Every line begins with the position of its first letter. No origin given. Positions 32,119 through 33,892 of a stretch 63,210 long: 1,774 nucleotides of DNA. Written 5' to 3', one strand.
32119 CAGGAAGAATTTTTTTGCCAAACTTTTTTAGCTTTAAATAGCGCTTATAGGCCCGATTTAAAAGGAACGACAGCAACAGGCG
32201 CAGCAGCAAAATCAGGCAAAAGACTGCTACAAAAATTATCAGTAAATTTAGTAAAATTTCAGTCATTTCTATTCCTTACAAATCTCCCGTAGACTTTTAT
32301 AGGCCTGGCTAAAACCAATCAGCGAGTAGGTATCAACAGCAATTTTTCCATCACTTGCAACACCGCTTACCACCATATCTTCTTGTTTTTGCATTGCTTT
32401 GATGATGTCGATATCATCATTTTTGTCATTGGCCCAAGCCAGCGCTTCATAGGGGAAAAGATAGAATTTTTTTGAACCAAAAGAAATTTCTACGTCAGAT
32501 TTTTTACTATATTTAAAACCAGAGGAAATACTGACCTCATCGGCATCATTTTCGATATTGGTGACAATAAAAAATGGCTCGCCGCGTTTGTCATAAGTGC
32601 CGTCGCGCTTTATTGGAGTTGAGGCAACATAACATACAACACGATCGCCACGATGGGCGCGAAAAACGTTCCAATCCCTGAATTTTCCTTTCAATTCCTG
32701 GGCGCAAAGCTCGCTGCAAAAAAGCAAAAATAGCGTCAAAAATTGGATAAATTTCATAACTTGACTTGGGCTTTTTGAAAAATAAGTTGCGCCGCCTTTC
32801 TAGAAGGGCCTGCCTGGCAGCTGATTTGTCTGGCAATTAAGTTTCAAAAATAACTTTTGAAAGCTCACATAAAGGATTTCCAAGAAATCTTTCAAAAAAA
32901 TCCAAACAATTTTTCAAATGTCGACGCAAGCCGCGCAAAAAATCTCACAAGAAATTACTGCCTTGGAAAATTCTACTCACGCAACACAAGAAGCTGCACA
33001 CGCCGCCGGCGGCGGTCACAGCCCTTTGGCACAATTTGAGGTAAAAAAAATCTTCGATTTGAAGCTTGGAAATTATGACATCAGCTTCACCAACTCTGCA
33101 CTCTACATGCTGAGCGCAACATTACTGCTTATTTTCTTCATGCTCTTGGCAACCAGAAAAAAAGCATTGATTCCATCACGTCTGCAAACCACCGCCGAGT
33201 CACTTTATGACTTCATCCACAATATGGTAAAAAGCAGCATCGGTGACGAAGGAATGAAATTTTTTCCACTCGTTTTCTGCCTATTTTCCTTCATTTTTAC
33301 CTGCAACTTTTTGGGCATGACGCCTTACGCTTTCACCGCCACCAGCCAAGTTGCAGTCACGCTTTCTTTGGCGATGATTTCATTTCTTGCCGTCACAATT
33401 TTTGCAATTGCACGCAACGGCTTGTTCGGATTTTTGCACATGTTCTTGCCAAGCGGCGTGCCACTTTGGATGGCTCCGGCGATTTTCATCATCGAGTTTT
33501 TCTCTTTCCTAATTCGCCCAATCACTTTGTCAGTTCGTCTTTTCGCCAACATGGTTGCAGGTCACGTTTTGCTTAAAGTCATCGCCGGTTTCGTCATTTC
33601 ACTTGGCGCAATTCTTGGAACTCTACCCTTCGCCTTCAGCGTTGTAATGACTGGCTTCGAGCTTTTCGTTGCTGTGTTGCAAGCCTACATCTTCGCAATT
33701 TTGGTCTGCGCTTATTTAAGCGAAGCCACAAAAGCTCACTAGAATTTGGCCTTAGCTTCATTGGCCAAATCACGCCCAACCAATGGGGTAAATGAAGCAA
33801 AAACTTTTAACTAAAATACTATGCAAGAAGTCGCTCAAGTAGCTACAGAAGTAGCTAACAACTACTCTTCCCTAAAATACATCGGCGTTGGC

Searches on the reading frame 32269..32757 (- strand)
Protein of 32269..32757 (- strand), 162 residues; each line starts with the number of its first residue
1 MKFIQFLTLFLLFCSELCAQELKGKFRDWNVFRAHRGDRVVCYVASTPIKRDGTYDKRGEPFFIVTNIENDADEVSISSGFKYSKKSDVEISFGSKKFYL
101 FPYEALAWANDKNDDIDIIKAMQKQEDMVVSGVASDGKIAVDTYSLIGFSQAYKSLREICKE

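Call 14: search_protein_families(library=pfam, proteins=[window:32269-32757:-], max_evalue=0.001)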
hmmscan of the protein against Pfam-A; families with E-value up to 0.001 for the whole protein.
window:32269-32757:- (162 aa): 1 family
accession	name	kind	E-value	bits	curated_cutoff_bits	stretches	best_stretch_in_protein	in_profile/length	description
PF06776.18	IalB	-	1e-07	32.6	22.1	1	33-156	5-130/131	Invasion associated locus B (IalB) protein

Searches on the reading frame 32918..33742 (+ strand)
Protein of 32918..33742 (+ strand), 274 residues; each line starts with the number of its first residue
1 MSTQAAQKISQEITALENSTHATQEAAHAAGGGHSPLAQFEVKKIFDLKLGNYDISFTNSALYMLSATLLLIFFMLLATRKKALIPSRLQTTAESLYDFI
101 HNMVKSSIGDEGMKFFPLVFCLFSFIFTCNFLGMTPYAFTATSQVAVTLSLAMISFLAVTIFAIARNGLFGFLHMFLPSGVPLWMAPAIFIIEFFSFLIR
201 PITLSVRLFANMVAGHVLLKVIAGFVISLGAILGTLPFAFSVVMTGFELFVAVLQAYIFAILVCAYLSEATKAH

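Call 14: search_protein_families(library=pfam, proteins=[window:32918-33742:+], max_evalue=0.001)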
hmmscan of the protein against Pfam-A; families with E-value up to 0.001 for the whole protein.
window:32918-33742:+ (274 aa): 1 family
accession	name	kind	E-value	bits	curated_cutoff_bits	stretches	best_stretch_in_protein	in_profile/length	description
PF00119.25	ATP-synt_A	-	4.2e-64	216.8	33.9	1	62-268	2-217/217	ATP synthase A chain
